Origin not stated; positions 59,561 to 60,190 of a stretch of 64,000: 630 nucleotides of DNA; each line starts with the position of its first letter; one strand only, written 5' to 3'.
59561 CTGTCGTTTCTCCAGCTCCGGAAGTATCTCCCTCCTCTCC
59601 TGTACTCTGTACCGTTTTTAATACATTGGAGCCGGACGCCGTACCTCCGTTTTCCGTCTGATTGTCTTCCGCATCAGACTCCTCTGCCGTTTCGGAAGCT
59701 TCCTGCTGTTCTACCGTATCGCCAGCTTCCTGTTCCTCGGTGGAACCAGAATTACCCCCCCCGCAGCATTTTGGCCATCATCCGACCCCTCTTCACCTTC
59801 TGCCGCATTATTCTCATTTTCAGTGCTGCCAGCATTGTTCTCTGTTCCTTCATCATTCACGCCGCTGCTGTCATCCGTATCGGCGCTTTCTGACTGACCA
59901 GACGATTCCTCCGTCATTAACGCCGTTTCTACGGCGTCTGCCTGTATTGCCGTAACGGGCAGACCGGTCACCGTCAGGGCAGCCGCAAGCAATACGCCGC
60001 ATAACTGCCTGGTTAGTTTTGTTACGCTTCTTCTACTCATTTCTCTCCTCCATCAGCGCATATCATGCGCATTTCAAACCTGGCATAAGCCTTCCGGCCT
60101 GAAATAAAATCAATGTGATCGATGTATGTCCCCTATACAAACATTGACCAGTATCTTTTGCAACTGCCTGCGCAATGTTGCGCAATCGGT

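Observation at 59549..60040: G8 homopolymer uncouples the signal peptide from a 2,368-aa galactanase: candidate phase-variation switch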

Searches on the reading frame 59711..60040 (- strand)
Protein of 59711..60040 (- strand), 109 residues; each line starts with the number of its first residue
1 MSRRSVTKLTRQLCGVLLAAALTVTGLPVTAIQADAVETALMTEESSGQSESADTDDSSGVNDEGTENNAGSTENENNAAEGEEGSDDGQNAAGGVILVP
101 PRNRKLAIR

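Call 9: search_protein_families(library=pfam, proteins=[window:59711-60040:-], max_evalue=0.01)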
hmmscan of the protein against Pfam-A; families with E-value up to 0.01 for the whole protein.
window:59711-60040:- (109 aa): 0 families

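Call 12: find_encoding_contigs(protein=window:59711-60040:-, flank=3000, max_places=10)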
Protein window:59711-60040:- (109 aa): 1 contig read that carries it; 1 place shown.
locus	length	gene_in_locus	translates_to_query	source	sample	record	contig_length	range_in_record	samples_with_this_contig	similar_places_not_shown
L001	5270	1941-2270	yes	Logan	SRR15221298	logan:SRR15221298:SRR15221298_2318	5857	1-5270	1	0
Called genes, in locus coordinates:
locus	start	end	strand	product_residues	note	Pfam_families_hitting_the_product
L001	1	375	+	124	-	?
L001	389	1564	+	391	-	-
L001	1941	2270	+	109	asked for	-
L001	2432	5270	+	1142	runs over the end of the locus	?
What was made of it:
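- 59711..60040 (-): ORF A (109 aa): signal peptide, 60 aa of acidic linker, then a 13-codon out-of-frame tail ending in TAG. Call 12: the identical ORF is present in Logan contig SRR15221298_2318.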

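Call 56: list_cluster_members(proteins=[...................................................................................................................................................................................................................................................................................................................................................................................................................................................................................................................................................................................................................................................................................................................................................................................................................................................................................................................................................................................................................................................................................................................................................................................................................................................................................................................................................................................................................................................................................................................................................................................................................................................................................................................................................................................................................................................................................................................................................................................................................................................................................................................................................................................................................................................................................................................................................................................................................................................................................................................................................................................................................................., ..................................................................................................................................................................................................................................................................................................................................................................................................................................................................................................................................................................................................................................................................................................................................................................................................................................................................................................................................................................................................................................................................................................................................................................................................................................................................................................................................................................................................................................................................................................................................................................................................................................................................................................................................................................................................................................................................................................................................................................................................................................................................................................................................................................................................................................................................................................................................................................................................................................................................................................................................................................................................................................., window:59711-60040:-, window:52443-59549:-, window:47677-51807:-, window:61606-63468:-])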
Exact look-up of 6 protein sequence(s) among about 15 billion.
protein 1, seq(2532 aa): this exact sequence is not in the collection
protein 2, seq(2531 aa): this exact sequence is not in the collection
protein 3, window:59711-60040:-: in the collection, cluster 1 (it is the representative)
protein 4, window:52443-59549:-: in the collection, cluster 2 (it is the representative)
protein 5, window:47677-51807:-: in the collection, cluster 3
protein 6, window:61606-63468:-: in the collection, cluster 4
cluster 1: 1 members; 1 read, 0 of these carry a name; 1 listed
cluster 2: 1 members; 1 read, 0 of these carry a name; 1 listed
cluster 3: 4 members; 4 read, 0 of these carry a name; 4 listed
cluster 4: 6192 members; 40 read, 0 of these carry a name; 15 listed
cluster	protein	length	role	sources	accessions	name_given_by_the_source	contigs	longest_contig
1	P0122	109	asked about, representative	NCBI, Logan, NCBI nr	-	-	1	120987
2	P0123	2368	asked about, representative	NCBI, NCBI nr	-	-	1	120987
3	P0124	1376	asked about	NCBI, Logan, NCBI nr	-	-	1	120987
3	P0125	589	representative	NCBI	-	-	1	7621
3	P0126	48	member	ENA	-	-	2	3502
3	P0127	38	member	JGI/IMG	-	-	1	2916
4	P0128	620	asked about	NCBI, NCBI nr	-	-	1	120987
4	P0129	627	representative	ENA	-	-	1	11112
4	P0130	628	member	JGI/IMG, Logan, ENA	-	-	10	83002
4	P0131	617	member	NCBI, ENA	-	-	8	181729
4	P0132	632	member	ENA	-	-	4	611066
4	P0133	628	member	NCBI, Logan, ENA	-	-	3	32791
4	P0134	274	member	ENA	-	-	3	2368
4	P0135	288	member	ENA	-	-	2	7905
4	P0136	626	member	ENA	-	-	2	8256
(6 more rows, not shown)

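Call 57: find_encoding_contigs(protein=P0125, flank=8000, max_places=4)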
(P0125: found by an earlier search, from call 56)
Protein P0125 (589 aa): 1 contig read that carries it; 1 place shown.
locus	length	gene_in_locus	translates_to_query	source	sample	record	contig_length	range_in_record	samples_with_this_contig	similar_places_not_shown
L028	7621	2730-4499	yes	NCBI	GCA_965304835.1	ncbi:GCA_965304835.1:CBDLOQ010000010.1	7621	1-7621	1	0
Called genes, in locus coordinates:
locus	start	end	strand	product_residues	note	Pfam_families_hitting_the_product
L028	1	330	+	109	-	?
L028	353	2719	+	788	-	-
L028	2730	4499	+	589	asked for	PF02368:Big_2, PF17963:Big_9 (faint), PF18957:RibLong (faint), PF26182:Ig_NUP210_5th (weak), PF26918:Ig_Eae (weak), PF02368:Big_2 (weak)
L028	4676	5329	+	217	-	PF11258:DUF3048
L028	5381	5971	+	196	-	PF17479:DUF3048_C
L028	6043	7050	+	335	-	PF06325:PrmA, PF05175:MTS (weak)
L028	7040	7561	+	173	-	PF04892:VanZ-LLP1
